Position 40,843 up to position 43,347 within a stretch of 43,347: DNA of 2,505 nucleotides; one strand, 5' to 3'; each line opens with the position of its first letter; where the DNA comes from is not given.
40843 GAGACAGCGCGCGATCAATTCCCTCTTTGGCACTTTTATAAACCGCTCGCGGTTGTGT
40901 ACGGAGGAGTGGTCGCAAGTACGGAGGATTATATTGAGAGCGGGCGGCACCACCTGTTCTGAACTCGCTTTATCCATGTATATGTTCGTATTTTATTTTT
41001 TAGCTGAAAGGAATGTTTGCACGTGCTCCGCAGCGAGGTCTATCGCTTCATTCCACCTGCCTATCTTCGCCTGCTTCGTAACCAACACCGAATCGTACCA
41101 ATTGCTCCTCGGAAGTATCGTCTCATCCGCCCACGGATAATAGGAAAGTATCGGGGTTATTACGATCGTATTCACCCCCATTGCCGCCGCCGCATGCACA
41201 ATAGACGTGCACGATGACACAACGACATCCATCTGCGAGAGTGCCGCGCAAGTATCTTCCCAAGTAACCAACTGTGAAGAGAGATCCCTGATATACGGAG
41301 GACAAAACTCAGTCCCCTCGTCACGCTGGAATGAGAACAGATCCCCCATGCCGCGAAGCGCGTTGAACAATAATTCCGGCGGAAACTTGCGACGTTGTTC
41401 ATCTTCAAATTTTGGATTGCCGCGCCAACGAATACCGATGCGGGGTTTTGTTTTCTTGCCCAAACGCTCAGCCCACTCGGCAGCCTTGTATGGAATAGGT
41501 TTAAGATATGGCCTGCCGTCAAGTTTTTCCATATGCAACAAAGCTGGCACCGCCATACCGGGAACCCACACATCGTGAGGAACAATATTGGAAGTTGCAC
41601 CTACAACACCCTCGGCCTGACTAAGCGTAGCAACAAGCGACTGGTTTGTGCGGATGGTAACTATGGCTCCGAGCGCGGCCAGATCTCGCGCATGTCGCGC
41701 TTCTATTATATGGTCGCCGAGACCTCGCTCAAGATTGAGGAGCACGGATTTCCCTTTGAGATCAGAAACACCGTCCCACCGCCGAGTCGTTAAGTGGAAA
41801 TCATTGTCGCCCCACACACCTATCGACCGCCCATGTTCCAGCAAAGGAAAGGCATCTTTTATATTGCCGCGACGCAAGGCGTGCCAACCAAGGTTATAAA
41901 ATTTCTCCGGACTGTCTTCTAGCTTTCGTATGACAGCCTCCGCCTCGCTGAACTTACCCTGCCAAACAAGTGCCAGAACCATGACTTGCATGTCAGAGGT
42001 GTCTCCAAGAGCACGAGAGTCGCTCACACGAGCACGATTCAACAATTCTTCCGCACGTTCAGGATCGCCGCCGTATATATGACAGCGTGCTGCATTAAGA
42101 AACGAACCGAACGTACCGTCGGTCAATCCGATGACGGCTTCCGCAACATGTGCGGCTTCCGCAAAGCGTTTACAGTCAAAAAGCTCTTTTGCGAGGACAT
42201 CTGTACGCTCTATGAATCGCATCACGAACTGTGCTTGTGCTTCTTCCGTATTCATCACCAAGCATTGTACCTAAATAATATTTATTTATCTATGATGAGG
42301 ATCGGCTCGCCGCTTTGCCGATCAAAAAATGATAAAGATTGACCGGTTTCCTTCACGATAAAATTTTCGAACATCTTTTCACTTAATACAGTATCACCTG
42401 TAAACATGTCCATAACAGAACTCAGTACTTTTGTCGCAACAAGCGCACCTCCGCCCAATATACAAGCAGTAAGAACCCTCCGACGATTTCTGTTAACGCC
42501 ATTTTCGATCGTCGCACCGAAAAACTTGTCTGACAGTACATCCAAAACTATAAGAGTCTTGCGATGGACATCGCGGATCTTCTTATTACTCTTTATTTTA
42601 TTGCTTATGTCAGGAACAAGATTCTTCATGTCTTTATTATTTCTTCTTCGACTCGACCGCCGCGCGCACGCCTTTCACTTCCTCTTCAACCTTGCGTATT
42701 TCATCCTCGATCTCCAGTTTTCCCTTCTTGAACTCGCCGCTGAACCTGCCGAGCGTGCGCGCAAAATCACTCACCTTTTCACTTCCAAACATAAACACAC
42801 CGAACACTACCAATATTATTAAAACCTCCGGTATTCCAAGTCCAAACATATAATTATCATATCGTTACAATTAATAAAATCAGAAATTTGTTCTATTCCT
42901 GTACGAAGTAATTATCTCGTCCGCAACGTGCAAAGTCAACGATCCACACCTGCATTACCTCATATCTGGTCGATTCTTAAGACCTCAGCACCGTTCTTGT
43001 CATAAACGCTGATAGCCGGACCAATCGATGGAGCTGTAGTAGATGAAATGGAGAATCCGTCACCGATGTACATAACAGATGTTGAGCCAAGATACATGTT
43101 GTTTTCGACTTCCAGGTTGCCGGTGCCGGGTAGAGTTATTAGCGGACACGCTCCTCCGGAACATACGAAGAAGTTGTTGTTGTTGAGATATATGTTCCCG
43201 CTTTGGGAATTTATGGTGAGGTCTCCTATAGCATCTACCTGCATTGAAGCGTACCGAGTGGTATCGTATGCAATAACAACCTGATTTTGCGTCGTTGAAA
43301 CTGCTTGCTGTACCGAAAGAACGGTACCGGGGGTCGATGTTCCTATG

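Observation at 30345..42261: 12-kb co-directional glycan-assembly island with a sulfotransferase, an S/T/P-tailed surface protein and a Wzy_C/TPR membrane protein: candidate sulfated O-glycosylation system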

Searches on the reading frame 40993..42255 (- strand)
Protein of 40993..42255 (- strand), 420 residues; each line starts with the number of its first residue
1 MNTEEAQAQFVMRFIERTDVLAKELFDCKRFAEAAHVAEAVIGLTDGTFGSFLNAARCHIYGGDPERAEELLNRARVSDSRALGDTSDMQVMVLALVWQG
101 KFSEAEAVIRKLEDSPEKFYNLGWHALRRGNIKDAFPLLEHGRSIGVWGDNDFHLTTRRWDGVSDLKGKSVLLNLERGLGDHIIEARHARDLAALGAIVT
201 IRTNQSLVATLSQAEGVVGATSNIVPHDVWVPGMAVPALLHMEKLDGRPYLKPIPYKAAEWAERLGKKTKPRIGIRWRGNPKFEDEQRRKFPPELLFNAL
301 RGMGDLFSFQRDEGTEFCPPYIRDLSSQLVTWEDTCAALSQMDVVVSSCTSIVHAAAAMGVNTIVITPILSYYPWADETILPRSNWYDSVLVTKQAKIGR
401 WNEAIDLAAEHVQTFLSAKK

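Call 4: search_protein_families(library=pfam, proteins=[window:40993-42255:-], max_evalue=0.1)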
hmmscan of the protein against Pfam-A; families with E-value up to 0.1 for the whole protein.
window:40993-42255:- (420 aa): 7 families
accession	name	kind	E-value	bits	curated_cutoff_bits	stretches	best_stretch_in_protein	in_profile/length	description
PF13428.12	TPR_14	-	1.3e-05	25.8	23.5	0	54-76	6-28/44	Tetratricopeptide repeat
PF07719.23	TPR_2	-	1.5e-05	25.2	27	0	54-75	6-27/34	Tetratricopeptide repeat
PF14559.12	TPR_19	-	0.00011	22.9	25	1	29-76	5-52/68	Tetratricopeptide repeat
PF13432.12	TPR_16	-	0.00015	22.6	32.7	0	22-77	4-59/65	Tetratricopeptide repeat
PF13424.12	TPR_12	-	0.00041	20.9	30.1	0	30-75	25-71/77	Tetratricopeptide repeat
PF07721.20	TPR_4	-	0.025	15.6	27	0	120-135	5-20/26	Tetratricopeptide repeat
PF12895.13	ANAPC3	-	0.099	13.4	27.2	0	21-74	29-81/82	Anaphase-promoting complex, cyclosome, subunit 3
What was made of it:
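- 40993..42255 (-): g1: N-terminal TPR solenoid (~1-145) plus GT-B domain (GT9-like); candidate protein O-glycosyltransferase. TPR Pfam hits (call 4).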

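Call 10: search_protein_families(library=ncbifam, proteins=[window:40993-42255:-], max_evalue=0.1)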
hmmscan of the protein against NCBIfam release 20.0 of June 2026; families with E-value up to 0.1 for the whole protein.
window:40993-42255:- (420 aa): 2 families
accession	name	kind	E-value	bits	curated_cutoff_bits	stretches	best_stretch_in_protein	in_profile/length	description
TIGR02193.1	heptsyl_trn_I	equivalog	0.065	12.4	185.3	0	334-366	248-280/320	lipopolysaccharide heptosyltransferase I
TIGR01662.1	HAD-SF-IIIA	subfamily_domain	0.088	12.9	44.6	0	188-265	33-106/141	HAD-IIIA family hydrolase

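Call 30: find_homologous_proteins(query=window:40993-42255:-)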
Query window:40993-42255:- (420 aa): 185 proteins with E <= 0.001 among 8000 candidates; the best 120 are listed.
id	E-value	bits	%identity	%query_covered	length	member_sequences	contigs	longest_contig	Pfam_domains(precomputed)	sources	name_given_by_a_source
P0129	5.3e-183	627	100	65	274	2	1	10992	-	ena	-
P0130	7.5e-168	577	62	96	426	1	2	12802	PF14559.13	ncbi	-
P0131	2.2e-162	559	60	97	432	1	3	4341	PF14559.13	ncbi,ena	-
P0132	3.2e-161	555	59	96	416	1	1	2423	PF14559.13,PF13424.13,PF13176.13,PF07719.24,PF13374.13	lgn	-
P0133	6.3e-156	538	59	94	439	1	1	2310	PF14559.13,PF12895.14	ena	-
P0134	1.9e-78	283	37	97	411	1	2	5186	-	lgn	-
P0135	3.3e-60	222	42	74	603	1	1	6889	PF13469.13,PF00685.34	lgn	-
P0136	3.3e-60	222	41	76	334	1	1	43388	-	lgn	-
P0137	1.5e-57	214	37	83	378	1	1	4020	-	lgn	-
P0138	1.7e-57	213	38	80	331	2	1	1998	-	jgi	-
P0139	2.1e-57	213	42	71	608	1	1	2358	PF13469.13,PF00685.34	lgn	-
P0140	2.4e-57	213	41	73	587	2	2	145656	PF13469.13,PF00685.34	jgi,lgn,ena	jgi:hypothetical protein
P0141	4.2e-57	212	36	93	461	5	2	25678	PF07721.21,PF14559.13,PF23914.2,PF13371.13,PF13424.13,PF13432.13,PF13428.13,PF07719.24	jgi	jgi:hypothetical protein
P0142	2.5e-56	210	38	75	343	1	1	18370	-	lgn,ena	-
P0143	3.0e-56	209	39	73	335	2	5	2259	-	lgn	-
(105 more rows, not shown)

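Call 35: search_solved_structures(query=A2, max_evalue=1)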
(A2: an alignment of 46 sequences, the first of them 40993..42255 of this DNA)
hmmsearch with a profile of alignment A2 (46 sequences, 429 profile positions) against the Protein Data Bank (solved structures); distinct sequences matched with E-value up to 1: 94 (the best 60 are shown).
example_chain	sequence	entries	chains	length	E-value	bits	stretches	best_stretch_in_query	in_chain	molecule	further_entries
9qhb_A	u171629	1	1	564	3.4e-29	105.4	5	30-144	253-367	Engineered tetratricopeptide repeat protein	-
8bu0_A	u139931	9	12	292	1.4e-16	63.8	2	26-145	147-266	Consensus tetratricopeptide repeat protein | Crystal structure of an 8-repeat consensus TPR superhelix with Zinc. | Monomer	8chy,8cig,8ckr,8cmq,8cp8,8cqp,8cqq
9qhc_A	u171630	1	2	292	2.6e-14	56.4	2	29-145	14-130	Engineered tetratricopeptide repeat protein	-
8ch0_A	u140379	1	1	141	1.8e-07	33.8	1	29-145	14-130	Consensus tetratricopeptide repeat protein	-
2fo7_A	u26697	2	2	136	2e-07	33.6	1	30-145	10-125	SYNTHETIC CONSENSUS TPR PROTEIN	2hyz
7ntf_A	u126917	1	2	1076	1.5e-06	30.8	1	29-145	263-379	Isoform 1 of UDP-N-acetylglucosamine--peptide N-acetylglucosaminyltransferase 110 kDa subu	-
7obi_A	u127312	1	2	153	1.9e-06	30.5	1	25-145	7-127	CTPR-rv4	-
7yeh_B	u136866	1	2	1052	1.9e-06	30.4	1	28-145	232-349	UDP-N-acetylglucosamine--peptide N-acetylglucosaminyltransferase 110 kDa subunit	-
7yea_A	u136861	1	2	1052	1.9e-06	30.4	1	29-145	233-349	UDP-N-acetylglucosamine--peptide N-acetylglucosaminyltransferase 110 kDa subunit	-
1w3b_A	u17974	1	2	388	2.2e-06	30.2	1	31-145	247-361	UDP-N-ACETYLGLUCOSAMINE--PEPTIDE N-ACETYLGLUCOSAMINYLTRANSFERASE 110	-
6eou_A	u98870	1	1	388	2.7e-06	29.9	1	31-146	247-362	UDP-N-acetylglucosamine--peptide N-acetylglucosaminyltransferase 110 kDa subunit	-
6xt9_D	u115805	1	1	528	6.5e-06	28.7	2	15-147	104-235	Bardet-Biedl syndrome 4 protein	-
1na0_A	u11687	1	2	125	6.6e-06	28.6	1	27-136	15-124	designed protein CTPR3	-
5fzr_A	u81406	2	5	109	1.7e-05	27.3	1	21-115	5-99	DESIGNED TPR PROTEIN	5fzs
6vbu_4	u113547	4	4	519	1.8e-05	27.2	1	12-147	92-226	Bardet-Biedl syndrome 4 protein homolog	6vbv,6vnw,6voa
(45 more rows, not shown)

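Call 36: search_protein_families(library=pfam, alignment_id=A2, max_evalue=0.1)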
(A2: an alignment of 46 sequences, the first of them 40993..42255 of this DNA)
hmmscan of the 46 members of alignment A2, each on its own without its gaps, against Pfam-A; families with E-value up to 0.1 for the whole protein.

A. member 1, window:40993-42255:- (420 aa): 7 families
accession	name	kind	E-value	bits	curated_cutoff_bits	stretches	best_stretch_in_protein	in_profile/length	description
PF13428.12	TPR_14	-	1.3e-05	25.8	23.5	0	54-76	6-28/44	Tetratricopeptide repeat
PF07719.23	TPR_2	-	1.5e-05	25.2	27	0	54-75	6-27/34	Tetratricopeptide repeat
PF14559.12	TPR_19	-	0.00011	22.9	25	1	29-76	5-52/68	Tetratricopeptide repeat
PF13432.12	TPR_16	-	0.00015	22.6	32.7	0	22-77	4-59/65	Tetratricopeptide repeat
PF13424.12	TPR_12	-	0.00041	20.9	30.1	0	30-75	25-71/77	Tetratricopeptide repeat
PF07721.20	TPR_4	-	0.025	15.6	27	0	120-135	5-20/26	Tetratricopeptide repeat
PF12895.13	ANAPC3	-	0.099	13.4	27.2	0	21-74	29-81/82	Anaphase-promoting complex, cyclosome, subunit 3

B. families by the number of members that match (of 46 scanned): 29 families (the first 25 are shown)
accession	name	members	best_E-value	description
PF01075.23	Glyco_transf_9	19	0.00013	Glycosyltransferase family 9 (heptosyltransferase)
PF07719.23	TPR_2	12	5.2e-08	Tetratricopeptide repeat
PF14559.12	TPR_19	11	6.7e-13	Tetratricopeptide repeat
PF13428.12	TPR_14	10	1.3e-08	Tetratricopeptide repeat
PF12895.13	ANAPC3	9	4.2e-06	Anaphase-promoting complex, cyclosome, subunit 3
PF13424.12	TPR_12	8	1.4e-08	Tetratricopeptide repeat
PF13432.12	TPR_16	8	1.5e-08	Tetratricopeptide repeat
PF13469.12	Sulfotransfer_3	7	2.1e-19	Sulfotransferase family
PF00685.33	Sulfotransfer_1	7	1.4e-13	Sulfotransferase domain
PF07721.20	TPR_4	5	6.3e-07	Tetratricopeptide repeat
PF13374.12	TPR_10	5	1e-06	Tetratricopeptide repeat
PF13431.12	TPR_17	4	0.025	Tetratricopeptide repeat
PF13176.12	TPR_7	3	1.9e-06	Tetratricopeptide repeat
PF13371.12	TPR_9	3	4.4e-06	Tetratricopeptide repeat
PF14561.12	TPR_20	3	0.00063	Tetratricopeptide repeat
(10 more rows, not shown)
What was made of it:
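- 40993..42255 (-): 19 of 46 relatives hit Glyco_transf_9 weakly (call 36).
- On GT9 (heptosyltransferase-like), for g1: 19 of 46 relatives match weakly, best 1.3e-4 (call 36).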

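Call 43: predict_structure(alignment_id=A2)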
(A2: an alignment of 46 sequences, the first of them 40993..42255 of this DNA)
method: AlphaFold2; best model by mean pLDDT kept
length: 420 residues; sequences in the alignment: 46
mean_pLDDT: 95.5   pTM: 0.92
mean pLDDT of the five models: 95.5, 94.8, 94.8, 94.7, 94.3
residues with pLDDT >= 90: 391; 70-90: 23; 50-70: 6; < 50: 0
segments of 3 or more residues with pLDDT < 50: none
pLDDT, mean of each block of 10 residues (from residue 1): 88 93 95 97 93 95 96 88 75 96 97 96 97 97 95 94 98 97 98 98 98 98 98 98 97 98 98 96 88 97 98 94 97 98 97 98 97 95 97 96 98 95
secondary structure, 60 per line:
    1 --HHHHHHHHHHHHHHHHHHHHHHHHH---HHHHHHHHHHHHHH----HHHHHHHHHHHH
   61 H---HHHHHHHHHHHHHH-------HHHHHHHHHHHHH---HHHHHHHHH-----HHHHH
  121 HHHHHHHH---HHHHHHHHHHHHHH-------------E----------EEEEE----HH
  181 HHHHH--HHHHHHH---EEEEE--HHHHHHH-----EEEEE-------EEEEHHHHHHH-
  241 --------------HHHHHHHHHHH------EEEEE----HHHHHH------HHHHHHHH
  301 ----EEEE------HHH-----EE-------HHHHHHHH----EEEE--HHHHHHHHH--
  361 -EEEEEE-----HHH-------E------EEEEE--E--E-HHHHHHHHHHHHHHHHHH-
elements in order: H3-27 H31-44 H49-61 H65-78 H86-98 H102-110 H116-128 H132-145 E170-174 H179-185 H188-194 E198-202 H205-211 E217-221 E229-232 H233-239 H255-265 E272-276 H281-286 H293-300 E305-308 H332-339 E344-347 H350-358 E362-367 E390-394 H402-419
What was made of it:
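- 40993..42255 (-): AF2 model pLDDT 95.5 (call 43).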

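Call 48: fold_search(model_id=the predicted structure, library=pdb)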
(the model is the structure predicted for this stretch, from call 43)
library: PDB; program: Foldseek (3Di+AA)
matches with E <= 10: 1535; with E <= 0.001: 51
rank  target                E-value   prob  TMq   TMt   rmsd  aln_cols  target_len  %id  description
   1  5djs_A                1.3e-07  1.00  0.32  0.27  13.4       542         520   14  Thermobaculum terrenum O-GlcNAc transferase mutant - K341M (released 2015-10-28)
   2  8qoy                  1.8e-06  1.00  0.23  0.11  22.6       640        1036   10  Capsular polysaccharide synthesis multienzyme of Actinobacillus Pleuropneumoniae serotype 3 (released 2024-07-03)
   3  7y4i_A                8.7e-06  1.00  0.33  0.19  14.3       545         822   11  Crystal structure of SPINDLY in complex with GDP (released 2022-12-07)
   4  8dtf_A                9.2e-06  1.00  0.34  0.21  12.0       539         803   12  Cryo-EM structure of the full length Arabidopsis SPY with complete TPRs (released 2023-03-08)
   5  8dth_B                1.1e-05  1.00  0.29  0.20  15.6       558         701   12  Cryo-EM structure of Arabidopsis SPY alternative conformation 2 (released 2023-03-08)
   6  3tov_A                1.7e-05  1.00  0.45  0.53   5.2       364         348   10  The crystal structure of the glycosyl transferase family 9 from Veillonella parvula DSM 2008 (released 2011-09-21)
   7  2vsn_B                2.1e-05  1.00  0.32  0.27  12.8       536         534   10  Structure and topological arrangement of an O-GlcNAc transferase homolog: insight into molecular control of intracellu (released 2008-06-10)
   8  8dti_A                2.2e-05  1.00  0.29  0.20  16.2       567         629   12  Cryo-EM structure of Arabidopsis SPY in complex with GDP-fucose (released 2023-03-08)
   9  8dth_A                2.7e-05  1.00  0.27  0.18  18.6       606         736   11  Cryo-EM structure of Arabidopsis SPY alternative conformation 2 (released 2023-03-08)
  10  2xgm_A                3.5e-05  1.00  0.31  0.27  12.2       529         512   10  Substrate and product analogues as human O-GlcNAc transferase inhibitors. (released 2010-08-25)
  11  4xif_A                4.4e-05  1.00  0.29  0.19  14.4       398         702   13  Human OGT in complex with UDP-5S-GlcNAc and substrate peptide (keratin-7) (released 2015-08-05)
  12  2vsn_A                4.4e-05  1.00  0.32  0.27  12.8       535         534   10  Structure and topological arrangement of an O-GlcNAc transferase homolog: insight into molecular control of intracellu (released 2008-06-10)
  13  2xgo_B                7.2e-05  1.00  0.29  0.24  14.0       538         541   10  XcOGT in complex with UDP-S-GlcNAc (released 2010-08-25)
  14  2vsy_A                7.2e-05  1.00  0.28  0.24  12.3       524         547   10  Xanthomonas campestris putative OGT (XCC0866), apostructure (released 2008-11-18)
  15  7y4i_B                8.0e-05  1.00  0.29  0.17  14.7       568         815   10  Crystal structure of SPINDLY in complex with GDP (released 2022-12-07)
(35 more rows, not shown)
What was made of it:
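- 40993..42255 (-): Foldseek: bacterial OGT 5DJS 1.3e-7, SPINDLY, XcOGT, GT9 3TOV (TMt 0.53), WaaF 1PSW (0.50), TibC 4RB4 (0.45) (call 48).
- On GT9 (heptosyltransferase-like), for g1: 3TOV TMt 0.53, 1PSW 0.50, TibC 0.45 (call 48), with a model of pLDDT 95.5 (call 43).
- On GT41 (OGT/SPY), for g1: Top Foldseek hits are 5DJS, 7Y4I, 8DTF and 2VSN (call 48).
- Closest known: OGT / SPINDLY. Same: These are the top Foldseek matches of the g1 model (call 48).
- Closest known: GT9 heptosyltransferases and the adhesin heptosyltransferases TibC/Aah. Same: The GT-B catalytic domain of g1 superposes on 3TOV, WaaF and TibC (TMt 0.45-0.53; call 48).
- Checked: g1 is TPR + GT-B with a GT9-like catalytic domain by fold (calls 43, 48).
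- g1 is TPR + GT-B. Its nearest structures are protein O-glycosyltransferases (bacterial OGT, SPINDLY), GT9 enzymes and the adhesin heptosyltransferase TibC (calls 43, 48). The g1 architecture is that of protein GTs (call 48).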

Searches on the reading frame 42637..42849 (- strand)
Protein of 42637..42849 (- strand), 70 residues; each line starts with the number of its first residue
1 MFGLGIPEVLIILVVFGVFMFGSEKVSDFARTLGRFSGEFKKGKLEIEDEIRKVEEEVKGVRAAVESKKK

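Call 69: search_protein_families(library=pfam, proteins=[window:42637-42849:-], max_evalue=0.01)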
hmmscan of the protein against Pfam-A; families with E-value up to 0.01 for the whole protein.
window:42637-42849:- (70 aa): 1 family
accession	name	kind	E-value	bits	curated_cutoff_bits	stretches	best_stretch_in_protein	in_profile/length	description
PF02416.21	TatA_B_E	-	1.2e-07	31.2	21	1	4-56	1-52/53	mttA/Hcf106 family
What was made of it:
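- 42637..42849 (-): TatA (twin-arginine translocase subunit), 70 aa. Pfam TatA_B_E 1.2e-7 (call 69).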

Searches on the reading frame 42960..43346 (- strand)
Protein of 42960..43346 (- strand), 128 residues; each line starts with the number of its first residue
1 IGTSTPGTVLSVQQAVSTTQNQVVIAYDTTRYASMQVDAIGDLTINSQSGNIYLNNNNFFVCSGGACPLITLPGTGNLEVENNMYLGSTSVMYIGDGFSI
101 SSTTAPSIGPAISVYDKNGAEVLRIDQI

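Call 69: search_protein_families(library=pfam, proteins=[window:42960-43346:-], max_evalue=0.01)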
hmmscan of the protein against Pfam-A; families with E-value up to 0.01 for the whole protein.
window:42960-43346:- (128 aa): 0 families
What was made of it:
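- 42960..43347 (-): 3' end of a large surface-protein gene, cut by the window edge. No Pfam hit (call 69).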
